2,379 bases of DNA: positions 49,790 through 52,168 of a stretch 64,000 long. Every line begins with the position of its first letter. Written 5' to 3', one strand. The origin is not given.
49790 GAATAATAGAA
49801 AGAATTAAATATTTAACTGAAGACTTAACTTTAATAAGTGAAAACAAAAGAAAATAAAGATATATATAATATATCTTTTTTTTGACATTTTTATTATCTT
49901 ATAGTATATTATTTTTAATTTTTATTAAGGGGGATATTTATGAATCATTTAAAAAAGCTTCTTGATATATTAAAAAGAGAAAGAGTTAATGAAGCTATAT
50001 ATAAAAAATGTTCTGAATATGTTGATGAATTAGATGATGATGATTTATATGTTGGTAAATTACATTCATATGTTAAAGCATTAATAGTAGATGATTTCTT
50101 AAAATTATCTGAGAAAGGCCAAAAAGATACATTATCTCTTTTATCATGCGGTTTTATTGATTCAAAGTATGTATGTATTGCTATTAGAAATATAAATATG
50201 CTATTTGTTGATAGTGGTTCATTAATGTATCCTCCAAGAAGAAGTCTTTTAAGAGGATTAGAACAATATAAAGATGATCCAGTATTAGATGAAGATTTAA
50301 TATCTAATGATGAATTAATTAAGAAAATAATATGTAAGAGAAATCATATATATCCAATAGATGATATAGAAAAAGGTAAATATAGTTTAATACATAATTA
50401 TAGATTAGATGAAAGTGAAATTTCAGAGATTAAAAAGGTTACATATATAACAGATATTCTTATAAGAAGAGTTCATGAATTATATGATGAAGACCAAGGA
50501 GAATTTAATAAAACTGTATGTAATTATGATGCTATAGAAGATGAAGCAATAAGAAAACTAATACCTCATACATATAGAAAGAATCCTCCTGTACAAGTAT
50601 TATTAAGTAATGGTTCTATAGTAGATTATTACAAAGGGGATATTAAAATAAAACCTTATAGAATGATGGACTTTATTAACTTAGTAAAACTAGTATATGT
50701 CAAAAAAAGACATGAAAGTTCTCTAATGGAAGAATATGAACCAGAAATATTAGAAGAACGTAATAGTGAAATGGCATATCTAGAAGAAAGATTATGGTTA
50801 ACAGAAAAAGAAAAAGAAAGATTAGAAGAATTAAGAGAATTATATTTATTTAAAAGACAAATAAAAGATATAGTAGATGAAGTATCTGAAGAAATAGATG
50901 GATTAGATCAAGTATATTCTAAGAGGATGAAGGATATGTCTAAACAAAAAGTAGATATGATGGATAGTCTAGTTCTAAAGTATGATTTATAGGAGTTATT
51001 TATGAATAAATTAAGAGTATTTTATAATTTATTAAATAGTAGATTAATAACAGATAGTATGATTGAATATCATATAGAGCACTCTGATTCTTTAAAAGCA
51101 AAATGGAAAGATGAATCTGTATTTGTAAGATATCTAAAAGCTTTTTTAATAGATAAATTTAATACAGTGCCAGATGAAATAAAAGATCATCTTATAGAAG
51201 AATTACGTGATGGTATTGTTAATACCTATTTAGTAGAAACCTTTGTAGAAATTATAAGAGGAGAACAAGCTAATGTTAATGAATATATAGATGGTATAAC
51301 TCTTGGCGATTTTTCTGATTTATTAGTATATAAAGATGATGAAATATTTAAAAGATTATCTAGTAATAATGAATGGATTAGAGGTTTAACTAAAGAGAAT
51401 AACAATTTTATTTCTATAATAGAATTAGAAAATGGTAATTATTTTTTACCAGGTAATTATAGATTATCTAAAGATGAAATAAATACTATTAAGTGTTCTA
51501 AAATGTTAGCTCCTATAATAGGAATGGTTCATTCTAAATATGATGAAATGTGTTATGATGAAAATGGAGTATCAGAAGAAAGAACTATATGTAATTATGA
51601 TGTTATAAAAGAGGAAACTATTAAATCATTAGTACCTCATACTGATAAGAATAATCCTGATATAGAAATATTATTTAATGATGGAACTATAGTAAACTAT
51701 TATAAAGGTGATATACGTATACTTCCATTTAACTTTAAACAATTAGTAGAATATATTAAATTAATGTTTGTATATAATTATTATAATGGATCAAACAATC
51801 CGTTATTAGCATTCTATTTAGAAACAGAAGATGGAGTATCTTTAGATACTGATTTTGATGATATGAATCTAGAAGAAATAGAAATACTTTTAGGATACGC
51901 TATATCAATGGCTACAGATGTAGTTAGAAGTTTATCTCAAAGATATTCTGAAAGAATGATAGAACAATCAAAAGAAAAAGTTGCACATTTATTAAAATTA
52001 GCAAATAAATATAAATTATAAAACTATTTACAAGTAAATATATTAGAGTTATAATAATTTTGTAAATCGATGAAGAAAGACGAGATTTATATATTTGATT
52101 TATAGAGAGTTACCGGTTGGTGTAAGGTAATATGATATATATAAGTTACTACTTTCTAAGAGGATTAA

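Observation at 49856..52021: Self-contained two-gene operon of diverged paralogs from an unrecognised protein family, between dnaI and thrS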

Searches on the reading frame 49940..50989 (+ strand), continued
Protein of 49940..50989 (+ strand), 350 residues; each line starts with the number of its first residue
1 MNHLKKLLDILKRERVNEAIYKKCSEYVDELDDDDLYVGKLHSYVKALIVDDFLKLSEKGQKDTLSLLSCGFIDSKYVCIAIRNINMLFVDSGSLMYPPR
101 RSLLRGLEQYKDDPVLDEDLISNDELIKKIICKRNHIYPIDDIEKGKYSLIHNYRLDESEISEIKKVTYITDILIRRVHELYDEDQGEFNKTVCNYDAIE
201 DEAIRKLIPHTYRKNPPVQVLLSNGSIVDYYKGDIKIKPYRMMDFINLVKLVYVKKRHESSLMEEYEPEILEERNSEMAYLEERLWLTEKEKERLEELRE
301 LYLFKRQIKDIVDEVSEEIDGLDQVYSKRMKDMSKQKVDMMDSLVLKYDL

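Call 70: find_encoding_contigs(protein=P0019, flank=10000, max_places=2)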
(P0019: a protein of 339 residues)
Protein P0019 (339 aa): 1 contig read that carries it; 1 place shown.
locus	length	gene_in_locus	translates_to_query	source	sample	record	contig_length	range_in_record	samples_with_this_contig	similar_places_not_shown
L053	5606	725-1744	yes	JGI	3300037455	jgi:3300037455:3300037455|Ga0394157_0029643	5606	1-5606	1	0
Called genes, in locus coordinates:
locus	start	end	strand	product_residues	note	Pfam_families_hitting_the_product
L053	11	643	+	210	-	-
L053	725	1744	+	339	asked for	-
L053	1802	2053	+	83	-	PF01197:Ribosomal_L31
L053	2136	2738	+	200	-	-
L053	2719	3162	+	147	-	PF02502:LacAB_rpiB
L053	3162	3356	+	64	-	PF06612:DUF1146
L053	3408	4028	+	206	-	PF01551:Peptidase_M23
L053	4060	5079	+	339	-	PF06723:MreB_Mbl, PF00022:Actin, PF00012:HSP70, PF14450:FtsA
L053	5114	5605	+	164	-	?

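Call 84: search_protein_families(library=pfam, proteins=[L005:5278-5943:+, L052:758-1216:+, L005:7401-7985:+], max_evalue=0.01)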
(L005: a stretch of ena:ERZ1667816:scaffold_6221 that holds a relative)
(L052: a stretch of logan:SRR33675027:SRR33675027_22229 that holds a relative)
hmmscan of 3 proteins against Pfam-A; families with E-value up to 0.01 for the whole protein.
L005:5278-5943:+ (222 aa): 2 families
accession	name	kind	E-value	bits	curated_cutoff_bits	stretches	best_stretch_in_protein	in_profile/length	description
PF00657.28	Lipase_GDSL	-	6.4e-05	23.6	23.6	1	31-182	1-162/208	GDSL-like Lipase/Acylhydrolase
PF13472.12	Lipase_GDSL_2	-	0.00042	21.3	32.9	1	34-212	2-177/178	GDSL-like Lipase/Acylhydrolase family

L052:758-1216:+ (153 aa): 1 family
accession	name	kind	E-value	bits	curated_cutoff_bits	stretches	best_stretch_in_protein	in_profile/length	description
PF16800.11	Endopep_inhib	-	0.0016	18.9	29.9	1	50-137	4-84/150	IseA DL-endopeptidase inhibitor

L005:7401-7985:+ (195 aa): 0 families

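Call 100: search_protein_families(library=phrogs, alignment_id=A2, max_evalue=0.1)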
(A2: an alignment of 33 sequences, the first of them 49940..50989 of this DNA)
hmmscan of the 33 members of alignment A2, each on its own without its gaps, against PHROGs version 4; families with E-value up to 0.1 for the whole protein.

A. member 1, window:49940-50989:+ (350 aa): 0 families

B. families by the number of members that match (of 33 scanned): 19 families
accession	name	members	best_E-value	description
phrog_809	-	4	0.015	transcriptional regulator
phrog_25958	-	1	0.00039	-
phrog_622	-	1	0.0023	unknown function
phrog_28888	-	1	0.008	-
phrog_27493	-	1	0.021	-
phrog_12623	-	1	0.035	-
phrog_27012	-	1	0.035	-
phrog_35562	-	1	0.044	-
phrog_37235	-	1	0.045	metal-dependent phosphohydrolase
phrog_6514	-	1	0.054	-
phrog_6245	-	1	0.054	-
phrog_31895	-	1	0.061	-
phrog_12288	-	1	0.071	-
phrog_4748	-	1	0.071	-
phrog_28975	-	1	0.073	-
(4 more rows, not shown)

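Call 101: search_protein_families(library=ncbifam, alignment_id=A2, max_evalue=0.1)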
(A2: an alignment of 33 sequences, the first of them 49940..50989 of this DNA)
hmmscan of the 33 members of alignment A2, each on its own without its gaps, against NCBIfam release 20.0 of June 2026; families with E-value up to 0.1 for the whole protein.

A. member 1, window:49940-50989:+ (350 aa): 1 family
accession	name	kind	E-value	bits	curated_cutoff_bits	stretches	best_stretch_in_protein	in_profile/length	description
NF004189.0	PRK05644.1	subfamily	0.008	14.5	740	1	264-336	183-255/641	DNA gyrase subunit B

B. families by the number of members that match (of 33 scanned): 15 families
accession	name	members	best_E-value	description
NF004189.0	PRK05644.1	1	0.008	DNA gyrase subunit B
NF011489.0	PRK14896.1-5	1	0.0084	16S ribosomal RNA methyltransferase A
NF003281.1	PRK04280.1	1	0.014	transcriptional regulator AhrC/ArgR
NF010574.0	PRK13967.1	1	0.015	ribonucleotide-diphosphate reductase subunit beta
NF058605.1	epi_export_YydJ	1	0.026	YydJ family epipeptide exporter permease subunit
NF049950.1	IsopEpoxGlthnTfaseIsoI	1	0.034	iIsoprene-epoxide--glutathione S-transferase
NF033739.1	intramemb_PrsW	1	0.047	glutamic-type intramembrane protease PrsW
NF010438.0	PRK13864.1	1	0.047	type IV secretion system lytic transglycosylase VirB1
TIGR02890.1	bacill_yteA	1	0.056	regulatory protein, yteA family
NF001382.0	PRK00279.1-4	1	0.059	adenylate kinase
TIGR03261.1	phnS2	1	0.062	putative 2-aminoethylphosphonate ABC transporter substrate-binding protein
NF008396.0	PRK11194.1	1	0.065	dual-specificity RNA methyltransferase RlmN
TIGR02937.1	sigma70-ECF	1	0.071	sigma-70 family RNA polymerase sigma factor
NF005261.0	PRK06764.1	1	0.075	hypothetical protein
NF000020.1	stregram_VatE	1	0.077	streptogramin A O-acetyltransferase Vat(E)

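Call 106: find_encoding_contigs(protein=P0017, flank=8000, max_places=2)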
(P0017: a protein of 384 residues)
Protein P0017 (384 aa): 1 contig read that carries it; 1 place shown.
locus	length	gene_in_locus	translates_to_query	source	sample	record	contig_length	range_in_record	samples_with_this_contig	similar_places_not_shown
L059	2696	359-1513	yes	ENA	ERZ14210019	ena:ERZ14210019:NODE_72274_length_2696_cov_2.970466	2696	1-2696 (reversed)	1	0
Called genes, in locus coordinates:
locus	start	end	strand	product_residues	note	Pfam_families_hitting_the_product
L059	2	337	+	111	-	?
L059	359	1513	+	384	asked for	-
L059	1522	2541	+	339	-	-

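Call 107: find_encoding_contigs(protein=P0009, flank=8000, max_places=2)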
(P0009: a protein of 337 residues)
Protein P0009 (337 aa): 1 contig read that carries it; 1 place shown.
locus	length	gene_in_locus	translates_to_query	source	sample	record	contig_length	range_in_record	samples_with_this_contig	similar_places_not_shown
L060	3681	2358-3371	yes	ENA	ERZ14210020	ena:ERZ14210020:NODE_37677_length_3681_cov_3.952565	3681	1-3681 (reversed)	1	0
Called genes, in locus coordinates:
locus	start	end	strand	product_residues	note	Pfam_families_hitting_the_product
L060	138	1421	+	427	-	PF25888:WHD_DnaB, PF07261:DnaB_2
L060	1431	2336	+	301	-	-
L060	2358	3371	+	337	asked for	-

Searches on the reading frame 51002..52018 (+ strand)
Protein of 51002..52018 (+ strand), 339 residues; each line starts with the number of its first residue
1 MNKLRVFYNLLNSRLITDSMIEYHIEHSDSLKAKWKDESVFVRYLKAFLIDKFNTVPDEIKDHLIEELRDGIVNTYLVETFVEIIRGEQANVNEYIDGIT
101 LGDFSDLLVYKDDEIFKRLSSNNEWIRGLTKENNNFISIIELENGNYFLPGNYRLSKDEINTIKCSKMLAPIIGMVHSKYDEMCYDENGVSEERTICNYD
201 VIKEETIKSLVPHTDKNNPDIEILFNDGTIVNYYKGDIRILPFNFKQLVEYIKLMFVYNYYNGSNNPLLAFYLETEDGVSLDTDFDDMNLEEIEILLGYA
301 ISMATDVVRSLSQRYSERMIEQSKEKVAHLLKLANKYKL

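Call 4: search_protein_families(library=pfam, proteins=[window:51002-52018:+], max_evalue=1)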
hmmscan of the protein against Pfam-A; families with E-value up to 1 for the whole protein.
window:51002-52018:+ (339 aa): 2 families
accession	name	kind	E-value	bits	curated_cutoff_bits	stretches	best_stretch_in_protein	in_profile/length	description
PF17118.11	DUF5105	-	0.0012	19.2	30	1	39-117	48-128/189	Domain of unknown function (DUF5105)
PF05666.17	YcgJ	-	0.23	12.5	25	1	175-229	8-59/87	YcgJ protein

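Call 5: search_protein_families(library=ncbifam, proteins=[window:51002-52018:+], max_evalue=1)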
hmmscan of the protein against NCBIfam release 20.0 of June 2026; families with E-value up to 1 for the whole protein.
window:51002-52018:+ (339 aa): 2 families
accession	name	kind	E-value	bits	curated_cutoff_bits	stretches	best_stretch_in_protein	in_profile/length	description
NF049950.1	IsopEpoxGlthnTfaseIsoI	equivalog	0.034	13.7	300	1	18-77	98-154/238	iIsoprene-epoxide--glutathione S-transferase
NF001382.0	PRK00279.1-4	equivalog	0.059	12.9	334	1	20-67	24-70/212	adenylate kinase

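Call 26: search_protein_families(library=phrogs, proteins=[window:51002-52018:+], max_evalue=1)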
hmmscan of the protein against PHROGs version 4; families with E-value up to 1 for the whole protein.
window:51002-52018:+ (339 aa): 1 family
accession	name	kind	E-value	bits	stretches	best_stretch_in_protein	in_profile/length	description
phrog_18228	-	unknown function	0.41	11.8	0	114-137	19-42/67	-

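Call 27: search_protein_families(library=padloc, proteins=[window:51002-52018:+], max_evalue=1)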
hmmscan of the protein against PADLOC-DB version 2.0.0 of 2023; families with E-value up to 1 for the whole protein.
window:51002-52018:+ (339 aa): 0 families

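Call 72: find_related_loci(query=A4, collection=viral_contigs, flank=8000)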
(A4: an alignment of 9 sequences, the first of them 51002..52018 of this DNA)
Query A4 (339 aa) in viral_contigs; peptide patterns used: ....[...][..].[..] (x = any residue, [..] = any of these).
35 stretches matched a pattern, but none encodes a relative of the query by tblastn (E <= 1e-3).

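Call 73: find_related_loci(query=A4, collection=metagenome_contigs, flank=8000)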
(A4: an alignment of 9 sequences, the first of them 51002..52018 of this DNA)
Query A4 (339 aa) in metagenome_contigs; peptide patterns used: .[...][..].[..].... (x = any residue, [..] = any of these).
341 stretches matched a pattern; 3 encode a relative of the query (tblastn E <= 1e-3); 3 distinct loci.
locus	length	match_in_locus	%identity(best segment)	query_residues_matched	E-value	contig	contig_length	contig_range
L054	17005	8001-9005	48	1-339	1e-101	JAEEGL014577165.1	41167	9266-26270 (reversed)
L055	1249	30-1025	43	1-339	3e-91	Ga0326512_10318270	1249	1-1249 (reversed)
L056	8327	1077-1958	27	36-339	2e-27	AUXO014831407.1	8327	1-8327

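Call 86: search_dna_similar(query=window:51002-52018:+, collection=phages, mode=protein, max_evalue=0.01)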
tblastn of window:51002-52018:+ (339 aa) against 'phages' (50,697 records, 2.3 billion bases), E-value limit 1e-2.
No match.

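Call 87: search_dna_similar(query=window:51002-52018:+, collection=plasmids, mode=protein, max_evalue=0.01)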
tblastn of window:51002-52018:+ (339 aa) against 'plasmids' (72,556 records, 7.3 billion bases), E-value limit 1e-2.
No match.
